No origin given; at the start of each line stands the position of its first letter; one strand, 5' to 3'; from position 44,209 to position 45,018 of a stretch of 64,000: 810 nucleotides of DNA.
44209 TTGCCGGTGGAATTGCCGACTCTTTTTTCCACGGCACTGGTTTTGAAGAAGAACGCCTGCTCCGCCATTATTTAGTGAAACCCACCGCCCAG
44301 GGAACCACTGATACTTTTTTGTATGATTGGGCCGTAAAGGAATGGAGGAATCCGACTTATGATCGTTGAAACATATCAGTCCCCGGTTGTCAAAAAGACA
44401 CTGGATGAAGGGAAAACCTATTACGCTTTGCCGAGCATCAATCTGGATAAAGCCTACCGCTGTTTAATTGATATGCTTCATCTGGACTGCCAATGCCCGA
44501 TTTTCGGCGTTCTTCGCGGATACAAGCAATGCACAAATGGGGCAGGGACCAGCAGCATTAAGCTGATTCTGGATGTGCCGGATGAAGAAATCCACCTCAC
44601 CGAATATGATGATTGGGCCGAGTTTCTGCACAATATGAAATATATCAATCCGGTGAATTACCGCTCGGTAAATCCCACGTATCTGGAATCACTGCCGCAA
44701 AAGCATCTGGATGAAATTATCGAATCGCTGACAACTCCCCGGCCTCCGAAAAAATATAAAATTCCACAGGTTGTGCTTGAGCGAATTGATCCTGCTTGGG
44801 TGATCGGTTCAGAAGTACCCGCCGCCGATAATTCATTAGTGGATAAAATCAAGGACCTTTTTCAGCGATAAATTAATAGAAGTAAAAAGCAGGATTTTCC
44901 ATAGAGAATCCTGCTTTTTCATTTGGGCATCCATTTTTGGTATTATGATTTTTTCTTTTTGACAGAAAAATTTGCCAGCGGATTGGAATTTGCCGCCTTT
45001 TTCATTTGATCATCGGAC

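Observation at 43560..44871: ADP-ribosylglycohydrolase translationally coupled to an unknown 170-aa protein: candidate ADP-ribosylation conflict or reversal module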

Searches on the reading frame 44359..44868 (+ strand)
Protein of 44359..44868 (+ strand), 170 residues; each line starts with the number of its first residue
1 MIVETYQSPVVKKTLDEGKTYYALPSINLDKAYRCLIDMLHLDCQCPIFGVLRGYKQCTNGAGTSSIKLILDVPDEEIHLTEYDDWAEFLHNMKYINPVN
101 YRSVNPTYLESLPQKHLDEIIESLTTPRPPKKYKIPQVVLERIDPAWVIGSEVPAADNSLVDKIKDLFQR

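Call 3: search_protein_families(library=pfam, proteins=[window:44359-44868:+], max_evalue=0.1)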
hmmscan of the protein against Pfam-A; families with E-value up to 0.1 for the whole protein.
window:44359-44868:+ (170 aa): 1 family
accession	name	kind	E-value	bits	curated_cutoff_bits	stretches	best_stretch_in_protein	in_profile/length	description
PF12952.12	DUF3841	-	0.021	14.9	27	1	62-97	75-109/178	Domain of unknown function (DUF3841)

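Call 4: search_protein_families(library=ncbifam, proteins=[window:44359-44868:+], max_evalue=0.1)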
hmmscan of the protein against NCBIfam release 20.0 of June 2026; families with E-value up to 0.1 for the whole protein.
window:44359-44868:+ (170 aa): 0 families

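Call 5: search_protein_families(library=padloc, proteins=[window:44359-44868:+], max_evalue=0.1)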
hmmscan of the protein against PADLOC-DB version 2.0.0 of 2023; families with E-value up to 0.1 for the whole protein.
window:44359-44868:+ (170 aa): 0 families

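Call 6: find_homologous_proteins(query=window:44359-44868:+, max_evalue=0.001)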
Query window:44359-44868:+ (170 aa): 63 proteins with E <= 0.001 among 81 candidates.
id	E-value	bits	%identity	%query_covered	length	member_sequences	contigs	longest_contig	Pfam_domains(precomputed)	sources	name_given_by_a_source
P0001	1.6e-110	385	99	100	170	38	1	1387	-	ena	-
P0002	1.2e-81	291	73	100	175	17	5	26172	-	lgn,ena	-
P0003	2.3e-47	179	52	88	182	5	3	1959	-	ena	-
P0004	1.7e-46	176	50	90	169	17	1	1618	-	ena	-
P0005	2.4e-46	176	69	66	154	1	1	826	PF00589.28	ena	-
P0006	8.2e-44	168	46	100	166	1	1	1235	-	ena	-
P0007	2.5e-42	163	48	96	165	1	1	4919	-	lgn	-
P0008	1.5e-41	160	48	99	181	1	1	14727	-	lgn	-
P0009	1.7e-41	160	46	96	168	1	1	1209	-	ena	-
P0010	6.2e-41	158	47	100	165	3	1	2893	-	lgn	-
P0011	1.3e-40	157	48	96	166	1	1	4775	-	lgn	-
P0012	3.2e-40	156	46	100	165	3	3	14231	-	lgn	-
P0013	1.7e-39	154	49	87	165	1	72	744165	-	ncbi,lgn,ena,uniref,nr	ncbi:hypothetical protein [Acutalibacter intestini]|uniref:hypothetical protein n=1 Tax=Acutalibacte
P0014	1.7e-39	154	45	100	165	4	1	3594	-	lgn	-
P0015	2.0e-39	153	44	99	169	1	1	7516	-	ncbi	-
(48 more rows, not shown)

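Call 11: search_solved_structures(query=A1, max_evalue=10, show_alignments=2)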
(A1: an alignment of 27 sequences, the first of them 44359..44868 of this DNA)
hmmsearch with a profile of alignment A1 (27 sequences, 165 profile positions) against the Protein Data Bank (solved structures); distinct sequences matched with E-value up to 10: 0.

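Call 12: find_related_loci(query=A1, collection=genome_contigs, flank=6000)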
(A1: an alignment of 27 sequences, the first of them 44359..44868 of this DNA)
Query A1 (170 aa) in genome_contigs; peptide patterns used: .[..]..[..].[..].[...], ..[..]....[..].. (x = any residue, [..] = any of these).
123 stretches matched a pattern; 79 encode a relative of the query (tblastn E <= 1e-3); 77 distinct loci.
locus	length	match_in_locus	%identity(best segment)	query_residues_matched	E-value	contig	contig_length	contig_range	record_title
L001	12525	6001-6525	73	1-170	1e-85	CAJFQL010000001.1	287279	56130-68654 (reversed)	Candidatus Heritagella caecorum isolate Chicken_12_mag_185 genome assembly, contig: MAGpy_11413_12_idba_bin_185_fascaffo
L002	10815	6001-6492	48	1-164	9e-55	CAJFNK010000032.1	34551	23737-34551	Candidatus Heritagella gallinarum isolate Coassembly_mag_139 genome assembly, contig: MAGpy_11413_min2k_bin_139_fak87_12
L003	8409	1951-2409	51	1-153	1e-53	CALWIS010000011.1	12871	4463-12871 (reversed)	MAG: uncultured Clostridia bacterium isolate E25__bin176 genome assembly, contig: E25__k127_4952989, whole genome shotgu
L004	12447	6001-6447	52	1-149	6e-54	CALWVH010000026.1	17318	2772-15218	MAG: uncultured Clostridia bacterium isolate E10__bin307 genome assembly, contig: E10__k127_823554, whole genome shotgun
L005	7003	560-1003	52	1-148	1e-52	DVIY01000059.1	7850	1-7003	MAG TPA_asm: Candidatus Gallacutalibacter pullistercoris isolate 13869 ChiHcolR5__C84720_L7850_SRR6323280, whole genome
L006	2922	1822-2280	48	1-153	5e-51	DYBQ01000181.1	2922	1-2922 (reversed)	MAG TPA_asm: Clostridiales bacterium isolate HRGM_Genome_2451 HRGM_Genome_2451_181, whole genome shotgun sequence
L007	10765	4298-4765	47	1-156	1e-50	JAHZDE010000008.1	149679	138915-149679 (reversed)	MAG: Clostridiales bacterium isolate HRGM_Genome_2450 HRGM_Genome_2450_8, whole genome shotgun sequence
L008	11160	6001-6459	49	1-153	1e-50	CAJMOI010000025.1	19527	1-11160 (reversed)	TPA_asm: uncultured bacterium isolate SRR1778451-bin.23 genome assembly, contig: NODE_1634_length_19527_cov_4.101993, wh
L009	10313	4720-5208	47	1-164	3e-49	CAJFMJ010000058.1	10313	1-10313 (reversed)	uncultured Neglecta sp isolate Chicken_7_mag_124 genome assembly, contig: MAGpy_11413_7_idba_bin_124_fascaffold_8300, wh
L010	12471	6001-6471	47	1-158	3e-47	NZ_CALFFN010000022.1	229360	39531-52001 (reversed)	MAG: uncultured Neglectibacter sp. isolate SRR5024280_bin.39_CONCOCT_v1.1_MAG ERZ505334.21, whole genome shotgun sequenc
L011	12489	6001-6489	47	1-164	6e-47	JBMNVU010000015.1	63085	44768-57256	MAG: Acutalibacter sp. isolate SBF912SR2HQ0063 scaffold_1852_c1, whole genome shotgun sequence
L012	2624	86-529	50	1-149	8e-47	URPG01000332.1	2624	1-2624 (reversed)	uncultured Ruminococcaceae bacterium isolate UMGS1212 genome assembly, contig: NODE_6372_length_2624_cov_2.79875, whole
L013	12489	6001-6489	46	1-164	9e-47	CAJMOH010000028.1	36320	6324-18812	TPA_asm: uncultured bacterium isolate ERR1430498-bin.2 genome assembly, contig: NODE_989_length_36320_cov_12.743003, who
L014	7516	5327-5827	44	1-169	2e-46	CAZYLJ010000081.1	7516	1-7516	MAG TPA_asm: uncultured Acutalibacter sp. isolate SRP222994_co1_369 genome assembly, contig: NODE_20122_length_7516_cov_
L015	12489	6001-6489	46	1-164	2e-46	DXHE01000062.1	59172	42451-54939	MAG TPA_asm: Candidatus Acutalibacter stercoravium isolate ChiBcolR1-495 ChiBcolR1__C83368_L59172_SAMN08009782, whole ge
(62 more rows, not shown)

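Call 15: predict_structure(alignment_id=A1)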
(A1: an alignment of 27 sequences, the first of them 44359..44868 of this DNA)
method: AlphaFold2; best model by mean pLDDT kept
length: 170 residues; sequences in the alignment: 27
mean_pLDDT: 90.7   pTM: 0.81
mean pLDDT of the five models: 90.7, 90.2, 89.9, 89.9, 89.3
residues with pLDDT >= 90: 137; 70-90: 12; 50-70: 18; < 50: 3
segments of 3 or more residues with pLDDT < 50: none
pLDDT, mean of each block of 10 residues (from residue 1): 95 97 92 96 97 86 82 98 96 94 95 97 96 96 98 66 58
secondary structure, 60 per line:
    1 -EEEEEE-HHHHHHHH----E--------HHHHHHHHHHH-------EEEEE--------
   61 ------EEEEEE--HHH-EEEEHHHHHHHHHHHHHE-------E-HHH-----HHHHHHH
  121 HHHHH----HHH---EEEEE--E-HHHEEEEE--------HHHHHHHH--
elements in order: E2-7 H9-16 H30-40 E48-52 E67-72 E79-82 H83-95 H114-125 E136-140 E148-152 H161-168

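Call 19: fold_search(model_id=the predicted structure, library=pdb)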
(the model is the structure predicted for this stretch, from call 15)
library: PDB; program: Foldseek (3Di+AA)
matches with E <= 10: 76; with E <= 0.001: 0
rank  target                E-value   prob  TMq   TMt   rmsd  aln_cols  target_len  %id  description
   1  7yk3_C                3.4e-01  0.28  0.37  0.30  12.6       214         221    7  Crystal structure of DarTG toxin-antitoxin complex from Mycobacterium tuberculosis (released 2023-05-31)
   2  8htc_A                3.7e-01  0.21  0.33  0.27  11.9       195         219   13  Crystal structure of a SeMet-labeled effector from Chromobacterium violaceum in complex with Ubiquitin (released 2023-11-22)
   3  4z9d_B                3.9e-01  0.25  0.32  0.32   9.7       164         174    8  EcPltA (released 2016-10-12)
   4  7yk3_A                4.1e-01  0.21  0.35  0.29  11.4       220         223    8  Crystal structure of DarTG toxin-antitoxin complex from Mycobacterium tuberculosis (released 2023-05-31)
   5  7omv                  4.1e-01  0.18  0.31  0.26  15.4       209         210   13  Thermus sp. 2.9 DarT (released 2021-06-23)
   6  8tfi                  4.4e-01  0.41  0.30  0.29   9.4       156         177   10  tRNA 2'-phosphotransferase (Tpt1) from Pyrococcus horikoshii (released 2023-11-08)
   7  9mr7_A                4.7e-01  0.08  0.24  0.20  14.9       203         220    8  Genetiocally detoxified pertussis toxin in complex with hu1B7 Fab and hu11E6 Fab (released 2025-04-16)
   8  7skk_A                5.0e-01  0.08  0.24  0.23  12.9       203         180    9  pertussis toxin in complex with ADPR and Nicotinamide (released 2022-04-13)
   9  8baq                  6.0e-01  0.16  0.34  0.29  11.5       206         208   13  E. coli C7 DarT1 in complex with NAD+ (released 2023-07-12)
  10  7omu_AAA              6.0e-01  0.09  0.26  0.14  16.8       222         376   10  Thermosipho africanus DarTG in complex with ADP-ribose (released 2021-06-23)
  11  9r35_D                6.4e-01  0.13  0.31  0.35  10.2       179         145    7  Crystal structure of the Pseudomonas putida Xre-RES toxin-antitoxin complex bound to promoter DNA (released 2025-08-20)
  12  4z9d_A                7.6e-01  0.16  0.31  0.31   9.4       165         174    8  EcPltA (released 2016-10-12)
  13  7omy_AAA              8.1e-01  0.12  0.30  0.26  15.2       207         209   13  Thermus sp. 2.9 DarT in complex with carba-NAD+ and ssDNA (released 2021-06-23)
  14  7u6z_A                8.6e-01  0.06  0.21  0.21  13.7       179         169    8  Pertussis toxin E129D NAD (released 2022-04-13)
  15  8tg6                  9.8e-01  0.41  0.32  0.30  10.1       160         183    5  tRNA 2'-phosphotransferase (Tpt1) from Aeropyrum pernix in complex with sulfate anions (released 2023-11-08)
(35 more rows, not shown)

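Call 25: search_protein_representatives(alignment_id=A1)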
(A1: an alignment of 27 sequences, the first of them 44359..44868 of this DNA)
Query: 27 sequences, 165 profile positions. Proteins with E-value up to 0.001 (for the whole library): 131; up to 1e-10: 55; up to 1e-30: 14. The best 131 are listed.
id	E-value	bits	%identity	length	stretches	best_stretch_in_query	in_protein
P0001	2.8e-66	238.6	-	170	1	1-162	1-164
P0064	1.4e-64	233.1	-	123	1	1-123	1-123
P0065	8.5e-63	227.3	-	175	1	1-156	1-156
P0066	3.0e-59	215.8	-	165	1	1-159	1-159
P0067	1.7e-58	213.3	-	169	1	1-152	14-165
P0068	7.6e-48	178.7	-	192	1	10-161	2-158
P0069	1.9e-45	170.8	-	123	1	1-100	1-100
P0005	8.8e-45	168.7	-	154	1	1-117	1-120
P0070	2.3e-43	164.1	-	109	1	64-165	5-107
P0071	2.9e-38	147.5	-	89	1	1-87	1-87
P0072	1.1e-37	145.6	-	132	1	54-141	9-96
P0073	8.5e-36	139.5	-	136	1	30-126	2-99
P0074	1.5e-32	128.9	-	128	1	34-123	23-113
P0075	3.0e-31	124.7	-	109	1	30-106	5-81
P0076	3.6e-29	117.9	-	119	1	1-66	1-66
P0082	1.7e-23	99.5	-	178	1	1-154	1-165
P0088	6.8e-19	84.5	-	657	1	1-150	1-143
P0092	4.4e-16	75.3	-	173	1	1-151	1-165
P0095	1.3e-15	73.8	-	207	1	2-151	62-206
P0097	3.0e-15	72.6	-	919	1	4-154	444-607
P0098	7.8e-15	71.3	-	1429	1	4-154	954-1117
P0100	6.5e-14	68.3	-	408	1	2-150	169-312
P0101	1.0e-13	67.6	-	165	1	3-148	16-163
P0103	3.6e-13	65.9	-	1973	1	3-155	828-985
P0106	2.2e-12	63.3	-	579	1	3-157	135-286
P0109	3.5e-12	62.7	-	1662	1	2-151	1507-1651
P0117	1.3e-10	57.6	-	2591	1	2-154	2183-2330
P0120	2.5e-10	56.6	-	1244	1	4-151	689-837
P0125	1.2e-09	54.4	-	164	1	1-156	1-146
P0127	1.4e-09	54.2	-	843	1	2-151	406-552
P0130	3.0e-09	53.1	-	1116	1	2-155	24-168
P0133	9.9e-09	51.4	-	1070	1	2-156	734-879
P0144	1.5e-07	47.6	-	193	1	3-152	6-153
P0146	1.8e-07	47.3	-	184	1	1-152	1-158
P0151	5.9e-07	45.7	-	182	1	3-152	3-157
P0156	2.4e-06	43.7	-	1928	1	3-150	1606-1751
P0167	1.4e-05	41.2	-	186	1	1-152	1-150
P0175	9.3e-05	38.5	-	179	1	3-155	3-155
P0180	2.1e-04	37.4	-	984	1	3-153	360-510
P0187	4.9e-04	36.2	-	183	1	1-153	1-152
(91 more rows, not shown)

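Call 26: search_protein_families(library=pfam, proteins=[P0088, P0097, P0098, P0100, P0109, P0117, P0120, P0106], max_evalue=0.01)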
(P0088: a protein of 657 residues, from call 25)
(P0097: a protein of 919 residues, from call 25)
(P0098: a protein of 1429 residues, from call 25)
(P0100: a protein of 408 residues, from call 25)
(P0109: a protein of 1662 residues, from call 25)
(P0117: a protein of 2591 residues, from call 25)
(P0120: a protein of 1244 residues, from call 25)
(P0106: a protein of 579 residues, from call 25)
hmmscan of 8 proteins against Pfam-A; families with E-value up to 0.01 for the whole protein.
P0088 (657 aa): 0 families

P0097 (919 aa): 1 family
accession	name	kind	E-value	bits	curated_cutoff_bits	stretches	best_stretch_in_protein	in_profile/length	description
PF04434.22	SWIM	-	0.0091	16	19.6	0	722-776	9-35/38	SWIM zinc finger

P0098 (1429 aa): 1 family
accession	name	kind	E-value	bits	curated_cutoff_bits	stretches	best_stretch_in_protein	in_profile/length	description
PF18760.7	ART-PolyVal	-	2.1e-12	48.4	31.2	1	558-804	1-139/140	ADP-Ribosyltransferase in polyvalent proteins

P0100 (408 aa): 0 families

P0109 (1662 aa): 1 family
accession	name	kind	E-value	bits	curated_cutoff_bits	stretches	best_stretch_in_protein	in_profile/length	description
PF01885.22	PTS_2-RNA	-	2.8e-07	31.2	26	1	1041-1128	67-129/177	RNA 2'-phosphotransferase, Tpt1 / KptA family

P0117 (2591 aa): 3 families
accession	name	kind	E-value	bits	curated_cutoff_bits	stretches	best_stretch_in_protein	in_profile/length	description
PF18760.7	ART-PolyVal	-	1.7e-25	90.9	31.2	1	1355-1522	1-139/140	ADP-Ribosyltransferase in polyvalent proteins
PF13151.12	DUF3990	-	2.6e-06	27.6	32.2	1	1363-1422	3-58/152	Protein of unknown function (DUF3990)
PF00644.27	PARP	-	0.0081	16.1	26.7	0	2052-2099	52-101/199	Poly(ADP-ribose) polymerase catalytic domain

P0120 (1244 aa): 0 families

P0106 (579 aa): 1 family
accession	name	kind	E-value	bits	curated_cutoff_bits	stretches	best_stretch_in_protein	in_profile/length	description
PF02661.23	Fic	-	8.1e-05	23.8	24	1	48-79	61-92/93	Fic/DOC family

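Call 27: search_protein_families(library=pfam, proteins=[P0082, P0092, P0095, P0101, P0125, P0146, P0151, P0167, P0175, P0187], max_evalue=0.1)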
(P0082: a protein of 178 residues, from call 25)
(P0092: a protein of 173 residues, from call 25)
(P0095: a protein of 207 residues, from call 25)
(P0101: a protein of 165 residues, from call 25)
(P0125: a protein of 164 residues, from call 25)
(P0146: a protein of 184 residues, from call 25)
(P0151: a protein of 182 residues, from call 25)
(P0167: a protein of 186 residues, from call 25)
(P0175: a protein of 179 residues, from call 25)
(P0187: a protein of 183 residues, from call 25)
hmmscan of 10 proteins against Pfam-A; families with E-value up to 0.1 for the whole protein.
P0082 (178 aa): 1 family
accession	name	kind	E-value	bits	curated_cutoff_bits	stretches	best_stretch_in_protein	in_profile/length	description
PF12952.12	DUF3841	-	0.013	15.6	27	1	69-126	74-141/178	Domain of unknown function (DUF3841)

P0092 (173 aa): 0 families

P0095 (207 aa): 0 families

P0101 (165 aa): 1 family
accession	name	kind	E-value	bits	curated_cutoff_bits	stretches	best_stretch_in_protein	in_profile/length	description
PF12952.12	DUF3841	-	0.044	13.9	27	0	87-114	76-103/178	Domain of unknown function (DUF3841)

P0125 (164 aa): 1 family
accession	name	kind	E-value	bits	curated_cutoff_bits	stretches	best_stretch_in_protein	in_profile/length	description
PF12952.12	DUF3841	-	0.039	14.1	27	0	62-92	75-105/178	Domain of unknown function (DUF3841)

P0146 (184 aa): 0 families

P0151 (182 aa): 1 family
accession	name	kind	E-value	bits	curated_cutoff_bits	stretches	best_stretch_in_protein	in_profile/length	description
PF24204.1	DUF7428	-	0.086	13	27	0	59-80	22-43/55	Domain of unknown function (DUF7428)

P0167 (186 aa): 1 family
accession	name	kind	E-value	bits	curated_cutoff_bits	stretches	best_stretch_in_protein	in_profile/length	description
PF12952.12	DUF3841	-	0.0076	16.4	27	1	4-45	3-44/178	Domain of unknown function (DUF3841)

P0175 (179 aa): 1 family
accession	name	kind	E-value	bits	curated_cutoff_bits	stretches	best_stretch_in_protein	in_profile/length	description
PF12952.12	DUF3841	-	1.5e-06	28.5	27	1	5-106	4-114/178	Domain of unknown function (DUF3841)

P0187 (183 aa): 1 family
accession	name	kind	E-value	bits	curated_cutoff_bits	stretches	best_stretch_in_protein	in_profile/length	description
PF12952.12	DUF3841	-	0.00021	21.5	27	1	4-115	3-125/178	Domain of unknown function (DUF3841)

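Call 29: fold_search(model_id=the predicted structure, library=viral)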
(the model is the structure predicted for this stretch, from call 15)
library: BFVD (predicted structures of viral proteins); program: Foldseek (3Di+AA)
matches with E <= 10: 132; with E <= 0.001: 1
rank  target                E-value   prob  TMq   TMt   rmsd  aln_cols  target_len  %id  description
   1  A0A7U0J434            3.3e-07  1.00  0.62  0.73   4.0       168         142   15  (no name in the UniProt tables at hand)
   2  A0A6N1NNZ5            4.6e-03  0.93  0.34  0.34  11.7       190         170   16  Uncharacterized protein [Tupanvirus soda lake]
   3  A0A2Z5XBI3            9.1e-03  0.98  0.46  0.27   9.8       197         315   14  (no name in the UniProt tables at hand)
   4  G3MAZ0                1.2e-02  0.93  0.41  0.34  11.7       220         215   11  Gp610 [Bacillus phage G]
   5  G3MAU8                2.4e-02  0.94  0.40  0.46  10.8       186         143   10  Gp568 [Bacillus phage G]
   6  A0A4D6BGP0            3.5e-02  0.95  0.38  0.41   9.5       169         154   14  (no name in the UniProt tables at hand)
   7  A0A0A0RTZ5            3.5e-02  0.91  0.45  0.34  11.6       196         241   13  Uncharacterized protein [Mycobacterium phage Larenn]
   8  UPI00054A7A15         3.5e-02  0.51  0.35  0.31  13.0       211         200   11  (no name look-up for this kind of identifier)
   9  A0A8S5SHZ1            6.1e-02  0.97  0.37  0.59   5.2       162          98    7  SsDNA thymidine ADP-ribosyltransferase, DarT [Phage sp. ctqZP6]
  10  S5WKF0                7.8e-02  0.84  0.37  0.49   8.0       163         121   10  Putative RNA 2'-phosphotransferase [Pseudomonas phage PaBG]
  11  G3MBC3                7.8e-02  0.72  0.40  0.21   9.6       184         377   10  Gp53 [Bacillus phage G]
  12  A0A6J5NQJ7            9.4e-02  0.63  0.29  0.42  10.8       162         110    9  Uncharacterized protein [uncultured Caudovirales phage]
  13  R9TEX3                1.0e-01  0.57  0.41  0.21  10.7       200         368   11  Uncharacterized protein [Vibrio phage nt-1]
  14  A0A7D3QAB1            1.1e-01  0.30  0.32  0.29  12.6       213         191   10  (no name in the UniProt tables at hand)
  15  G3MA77                1.4e-01  0.60  0.36  0.39   9.8       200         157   10  Gp336 [Bacillus phage G]
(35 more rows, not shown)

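Call 39: search_solved_structures(query=A2, max_evalue=10, show_alignments=3)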
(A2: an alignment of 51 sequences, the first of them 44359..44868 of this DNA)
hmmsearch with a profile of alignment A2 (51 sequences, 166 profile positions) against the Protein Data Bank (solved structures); distinct sequences matched with E-value up to 10: 0.

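Call 40: search_protein_families(library=pfam, alignment_id=A2, max_evalue=0.1)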
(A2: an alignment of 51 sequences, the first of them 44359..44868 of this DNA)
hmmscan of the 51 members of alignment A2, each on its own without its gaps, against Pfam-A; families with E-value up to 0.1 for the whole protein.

A. member 1, window:44359-44868:+ (170 aa): 1 family
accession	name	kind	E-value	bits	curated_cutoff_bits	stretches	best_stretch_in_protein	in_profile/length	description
PF12952.12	DUF3841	-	0.021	14.9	27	1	62-97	75-109/178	Domain of unknown function (DUF3841)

B. families by the number of members that match (of 51 scanned): 16 families
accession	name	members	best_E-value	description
PF12952.12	DUF3841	34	2e-13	Domain of unknown function (DUF3841)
PF22080.2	Dark_CARD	1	0.0037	Dark, CARD domain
PF04230.19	PS_pyruv_trans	1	0.009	Polysaccharide pyruvyl transferase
PF22746.1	SHOCT-like_DUF2089-C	1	0.013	SHOCT-like domain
PF19703.4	DUF6201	1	0.03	Family of unknown function (DUF6201)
PF06748.17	DUF1217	1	0.038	Protein of unknown function (DUF1217)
PF10950.13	Organ_specific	1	0.04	Organ specific protein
PF18849.6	baeRF_family7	1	0.043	Bacterial archaeo-eukaryotic release factor family 7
PF17202.10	sCache_3_3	1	0.046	Single cache domain 3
PF01522.26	Polysacc_deac_1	1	0.068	Polysaccharide deacetylase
PF10239.14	DUF2465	1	0.07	Protein of unknown function (DUF2465)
PF24204.1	DUF7428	1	0.076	Domain of unknown function (DUF7428)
PF08326.17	ACC_central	1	0.077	Acetyl-CoA carboxylase, central region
PF25494.1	Beta-prop_Rol-3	1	0.08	Rol-3 five-bladed beta-propeller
PF09030.15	Creb_binding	1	0.085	Creb binding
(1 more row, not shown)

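Call 42: find_homologous_proteins(query=A2, max_evalue=0.001)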
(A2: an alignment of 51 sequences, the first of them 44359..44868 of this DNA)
Query A2 (51 sequences) (170 aa, profile of the alignment): 76 proteins with E <= 0.001 among 1280 candidates.
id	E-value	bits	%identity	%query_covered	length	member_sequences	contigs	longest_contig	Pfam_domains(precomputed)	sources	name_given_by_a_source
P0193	4.7e-43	165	33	53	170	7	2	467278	-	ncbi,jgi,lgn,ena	-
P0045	1.0e-41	161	45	100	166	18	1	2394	-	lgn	-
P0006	2.1e-41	159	46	100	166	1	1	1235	-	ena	-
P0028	3.1e-41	159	41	99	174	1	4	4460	-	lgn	-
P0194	3.3e-41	159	23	76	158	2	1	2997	-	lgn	-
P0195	6.9e-41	158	24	87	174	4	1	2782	-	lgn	-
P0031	1.1e-40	157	44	99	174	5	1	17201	-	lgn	-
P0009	1.3e-40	157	46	96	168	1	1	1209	-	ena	-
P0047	1.4e-40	157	45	96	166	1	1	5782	-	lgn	-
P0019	1.7e-40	157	46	96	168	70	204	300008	-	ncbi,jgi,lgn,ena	ncbi:MAG: hypothetical protein ACLTEG_09645 [Acutalibacter sp.]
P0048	2.2e-40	156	45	94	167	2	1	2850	-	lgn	-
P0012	2.5e-40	156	46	100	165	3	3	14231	-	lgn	-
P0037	4.2e-40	155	45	96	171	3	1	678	-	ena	-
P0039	6.1e-40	155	43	96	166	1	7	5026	-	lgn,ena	-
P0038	6.7e-40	155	44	100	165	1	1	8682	-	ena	-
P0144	8.3e-39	151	23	46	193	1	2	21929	-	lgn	-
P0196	1.3e-35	141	48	90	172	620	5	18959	-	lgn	-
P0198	5.4e-34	135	30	86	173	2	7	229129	-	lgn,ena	-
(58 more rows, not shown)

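Call 43: find_encoding_contigs(protein=P0193, flank=5000, max_places=3)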
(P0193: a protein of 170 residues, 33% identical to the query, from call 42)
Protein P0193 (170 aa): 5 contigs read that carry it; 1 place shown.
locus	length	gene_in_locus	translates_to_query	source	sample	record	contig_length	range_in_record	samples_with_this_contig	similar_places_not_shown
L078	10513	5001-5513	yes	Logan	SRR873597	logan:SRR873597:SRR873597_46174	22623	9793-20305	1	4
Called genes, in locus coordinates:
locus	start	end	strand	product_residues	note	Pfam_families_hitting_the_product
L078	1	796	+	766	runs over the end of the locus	-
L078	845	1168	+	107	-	-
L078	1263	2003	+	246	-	PF07486:Hydrolase_2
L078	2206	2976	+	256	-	-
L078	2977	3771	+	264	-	PF13489:Methyltransf_23 (weak), PF07021:MetW (weak), PF13847:Methyltransf_31 (weak), PF08242:Methyltransf_12 (faint)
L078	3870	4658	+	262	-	PF12826:HHH_2 (weak), PF00533:BRCT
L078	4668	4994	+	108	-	-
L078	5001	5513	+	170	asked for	-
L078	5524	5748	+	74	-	-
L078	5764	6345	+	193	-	-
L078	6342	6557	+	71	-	-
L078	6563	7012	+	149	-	-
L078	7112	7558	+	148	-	-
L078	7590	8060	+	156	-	-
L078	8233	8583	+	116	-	-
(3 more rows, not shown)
